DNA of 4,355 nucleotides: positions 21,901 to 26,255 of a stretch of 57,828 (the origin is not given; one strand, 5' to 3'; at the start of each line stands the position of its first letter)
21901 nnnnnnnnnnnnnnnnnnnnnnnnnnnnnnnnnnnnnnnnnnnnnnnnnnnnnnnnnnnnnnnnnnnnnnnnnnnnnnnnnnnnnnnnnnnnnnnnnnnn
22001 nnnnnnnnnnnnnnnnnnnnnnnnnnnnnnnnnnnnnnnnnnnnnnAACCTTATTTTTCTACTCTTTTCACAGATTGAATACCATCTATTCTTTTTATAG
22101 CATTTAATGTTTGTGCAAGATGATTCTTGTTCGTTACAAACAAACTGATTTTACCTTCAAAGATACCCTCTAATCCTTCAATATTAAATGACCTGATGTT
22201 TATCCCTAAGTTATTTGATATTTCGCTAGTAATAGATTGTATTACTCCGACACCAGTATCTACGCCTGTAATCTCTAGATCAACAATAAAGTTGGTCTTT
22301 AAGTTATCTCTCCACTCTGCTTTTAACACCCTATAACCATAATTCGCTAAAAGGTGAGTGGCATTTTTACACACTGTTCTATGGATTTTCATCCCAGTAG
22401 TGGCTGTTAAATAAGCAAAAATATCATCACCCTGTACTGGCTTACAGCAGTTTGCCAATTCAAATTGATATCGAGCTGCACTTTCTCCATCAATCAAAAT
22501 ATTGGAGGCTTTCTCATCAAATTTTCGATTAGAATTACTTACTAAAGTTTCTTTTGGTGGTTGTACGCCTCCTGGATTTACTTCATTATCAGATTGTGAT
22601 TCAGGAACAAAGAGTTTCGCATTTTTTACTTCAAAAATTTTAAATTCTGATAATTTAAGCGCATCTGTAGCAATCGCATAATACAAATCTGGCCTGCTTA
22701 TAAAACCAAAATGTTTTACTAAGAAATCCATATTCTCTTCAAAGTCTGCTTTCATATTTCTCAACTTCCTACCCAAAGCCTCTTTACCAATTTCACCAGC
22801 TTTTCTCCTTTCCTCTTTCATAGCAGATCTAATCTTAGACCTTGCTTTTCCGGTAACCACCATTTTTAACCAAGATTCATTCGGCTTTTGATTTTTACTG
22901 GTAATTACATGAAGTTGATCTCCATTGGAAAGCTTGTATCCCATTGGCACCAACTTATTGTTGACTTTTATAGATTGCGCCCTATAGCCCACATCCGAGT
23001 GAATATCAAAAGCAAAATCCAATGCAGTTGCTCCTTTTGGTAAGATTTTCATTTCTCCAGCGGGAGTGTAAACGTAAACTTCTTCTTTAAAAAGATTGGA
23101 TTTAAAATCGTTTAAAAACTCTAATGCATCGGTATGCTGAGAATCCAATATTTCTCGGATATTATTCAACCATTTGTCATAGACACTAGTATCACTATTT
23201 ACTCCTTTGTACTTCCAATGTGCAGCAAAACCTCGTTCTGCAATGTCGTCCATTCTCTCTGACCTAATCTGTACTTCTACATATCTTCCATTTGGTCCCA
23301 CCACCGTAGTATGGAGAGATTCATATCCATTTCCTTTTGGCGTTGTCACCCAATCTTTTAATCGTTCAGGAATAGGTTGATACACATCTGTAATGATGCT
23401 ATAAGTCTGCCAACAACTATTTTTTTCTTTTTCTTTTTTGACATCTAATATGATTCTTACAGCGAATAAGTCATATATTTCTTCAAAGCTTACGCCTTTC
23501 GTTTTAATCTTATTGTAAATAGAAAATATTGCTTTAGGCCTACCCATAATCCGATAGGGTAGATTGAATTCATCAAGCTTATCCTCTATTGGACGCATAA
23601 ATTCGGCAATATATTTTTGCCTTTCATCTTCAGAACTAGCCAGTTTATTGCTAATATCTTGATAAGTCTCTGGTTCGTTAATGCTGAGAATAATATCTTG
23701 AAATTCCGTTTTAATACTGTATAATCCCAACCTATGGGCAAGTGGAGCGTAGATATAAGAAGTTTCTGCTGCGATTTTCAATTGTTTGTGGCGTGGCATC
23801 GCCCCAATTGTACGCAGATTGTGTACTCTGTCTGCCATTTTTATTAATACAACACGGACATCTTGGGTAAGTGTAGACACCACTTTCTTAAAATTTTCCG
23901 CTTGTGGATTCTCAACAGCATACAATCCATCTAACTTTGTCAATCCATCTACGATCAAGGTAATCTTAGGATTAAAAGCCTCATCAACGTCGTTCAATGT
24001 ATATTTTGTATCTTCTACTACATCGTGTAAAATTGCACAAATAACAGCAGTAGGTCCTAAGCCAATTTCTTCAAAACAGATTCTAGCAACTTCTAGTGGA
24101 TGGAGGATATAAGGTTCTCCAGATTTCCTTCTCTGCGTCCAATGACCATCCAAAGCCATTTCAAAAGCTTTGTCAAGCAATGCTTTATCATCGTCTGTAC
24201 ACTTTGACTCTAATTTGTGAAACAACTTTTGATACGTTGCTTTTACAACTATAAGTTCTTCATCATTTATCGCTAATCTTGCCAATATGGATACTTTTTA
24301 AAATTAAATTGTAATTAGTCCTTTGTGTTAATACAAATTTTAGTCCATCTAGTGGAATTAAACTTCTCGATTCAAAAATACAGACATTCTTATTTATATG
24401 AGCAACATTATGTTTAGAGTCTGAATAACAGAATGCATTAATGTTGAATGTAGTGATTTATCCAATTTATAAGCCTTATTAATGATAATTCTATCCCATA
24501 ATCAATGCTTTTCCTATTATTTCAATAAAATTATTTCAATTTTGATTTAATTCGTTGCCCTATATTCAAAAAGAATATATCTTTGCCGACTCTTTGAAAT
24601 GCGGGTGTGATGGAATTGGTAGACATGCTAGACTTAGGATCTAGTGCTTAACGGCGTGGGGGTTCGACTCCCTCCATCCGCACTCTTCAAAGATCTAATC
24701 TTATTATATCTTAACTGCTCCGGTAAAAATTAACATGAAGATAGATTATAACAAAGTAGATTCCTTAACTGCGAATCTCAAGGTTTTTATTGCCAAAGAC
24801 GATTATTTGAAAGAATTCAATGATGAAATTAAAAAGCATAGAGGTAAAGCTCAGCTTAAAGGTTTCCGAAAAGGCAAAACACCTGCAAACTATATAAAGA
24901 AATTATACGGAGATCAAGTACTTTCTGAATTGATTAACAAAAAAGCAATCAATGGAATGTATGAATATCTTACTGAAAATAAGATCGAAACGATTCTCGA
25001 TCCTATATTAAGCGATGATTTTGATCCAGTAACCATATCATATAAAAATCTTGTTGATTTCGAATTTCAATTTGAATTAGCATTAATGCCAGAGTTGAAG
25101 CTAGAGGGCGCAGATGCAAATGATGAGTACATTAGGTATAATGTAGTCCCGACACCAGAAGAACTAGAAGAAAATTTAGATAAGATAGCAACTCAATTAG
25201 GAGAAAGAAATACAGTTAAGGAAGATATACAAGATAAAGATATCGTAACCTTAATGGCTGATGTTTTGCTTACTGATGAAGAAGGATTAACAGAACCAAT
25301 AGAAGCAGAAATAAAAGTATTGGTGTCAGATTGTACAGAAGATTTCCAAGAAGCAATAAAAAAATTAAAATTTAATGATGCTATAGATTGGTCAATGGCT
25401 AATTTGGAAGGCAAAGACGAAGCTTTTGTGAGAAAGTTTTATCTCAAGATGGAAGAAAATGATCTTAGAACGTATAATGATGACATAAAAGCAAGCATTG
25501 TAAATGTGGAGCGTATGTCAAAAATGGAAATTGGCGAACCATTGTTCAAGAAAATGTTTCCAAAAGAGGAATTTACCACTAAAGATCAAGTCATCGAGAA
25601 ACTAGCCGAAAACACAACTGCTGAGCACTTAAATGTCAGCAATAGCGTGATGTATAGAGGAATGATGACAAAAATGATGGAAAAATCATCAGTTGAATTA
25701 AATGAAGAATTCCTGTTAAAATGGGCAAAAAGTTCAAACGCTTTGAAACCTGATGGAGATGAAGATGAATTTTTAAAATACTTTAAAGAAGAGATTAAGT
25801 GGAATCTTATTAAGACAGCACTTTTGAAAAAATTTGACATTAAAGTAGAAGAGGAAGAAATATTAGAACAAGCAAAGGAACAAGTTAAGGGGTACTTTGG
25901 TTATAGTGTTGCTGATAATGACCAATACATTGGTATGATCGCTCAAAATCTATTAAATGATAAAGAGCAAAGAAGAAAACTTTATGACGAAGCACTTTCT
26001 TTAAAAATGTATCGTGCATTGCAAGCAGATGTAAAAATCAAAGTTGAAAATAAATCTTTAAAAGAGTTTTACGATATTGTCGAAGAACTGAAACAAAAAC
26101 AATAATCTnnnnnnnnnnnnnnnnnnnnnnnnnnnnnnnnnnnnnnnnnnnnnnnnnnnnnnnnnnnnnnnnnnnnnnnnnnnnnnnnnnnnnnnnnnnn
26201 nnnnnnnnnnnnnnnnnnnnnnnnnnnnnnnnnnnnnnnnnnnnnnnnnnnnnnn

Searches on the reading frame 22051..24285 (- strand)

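Call 5: search_protein_families(library=pfam, proteins=[window:22051-24285:-], max_evalue=0.001)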
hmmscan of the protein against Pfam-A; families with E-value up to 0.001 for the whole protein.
window:22051-24285:- (744 aa): 6 families
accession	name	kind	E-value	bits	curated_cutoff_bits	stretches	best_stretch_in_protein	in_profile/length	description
PF13328.12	HD_4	-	2.7e-36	125.1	27.2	1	40-188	1-155/156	HD domain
PF04607.23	RelA_SpoT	-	3.8e-35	121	27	1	248-361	1-110/113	Region found in RelA / SpoT proteins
PF13291.12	ACT_4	-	1.7e-14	54.7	27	1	664-741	3-80/80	ACT domain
PF02824.27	TGS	-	3e-14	53.2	22.2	1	403-462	1-60/60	TGS domain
PF19296.4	RelA_AH_RIS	-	3.9e-07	30.8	23.8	1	474-635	2-168/185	RelA/SpoT, AH and RIS domains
PF01966.28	HD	-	0.00027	21.6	22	1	60-156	2-115/116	HD domain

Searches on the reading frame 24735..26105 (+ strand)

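Call 5: search_protein_families(library=pfam, proteins=[window:24735-26105:+], max_evalue=0.001)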
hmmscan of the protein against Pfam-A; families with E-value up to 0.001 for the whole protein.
window:24735-26105:+ (456 aa): 2 families
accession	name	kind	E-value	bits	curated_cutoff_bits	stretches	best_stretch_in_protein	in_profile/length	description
PF05697.18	Trigger_N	-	9.5e-25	88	22.2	1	1-151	1-144/144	Bacterial trigger factor protein (TF)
PF22240.1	ISP_coupler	-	0.00056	20.7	27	0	245-292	44-90/126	Type ISP restriction-modification enzyme, coupler domain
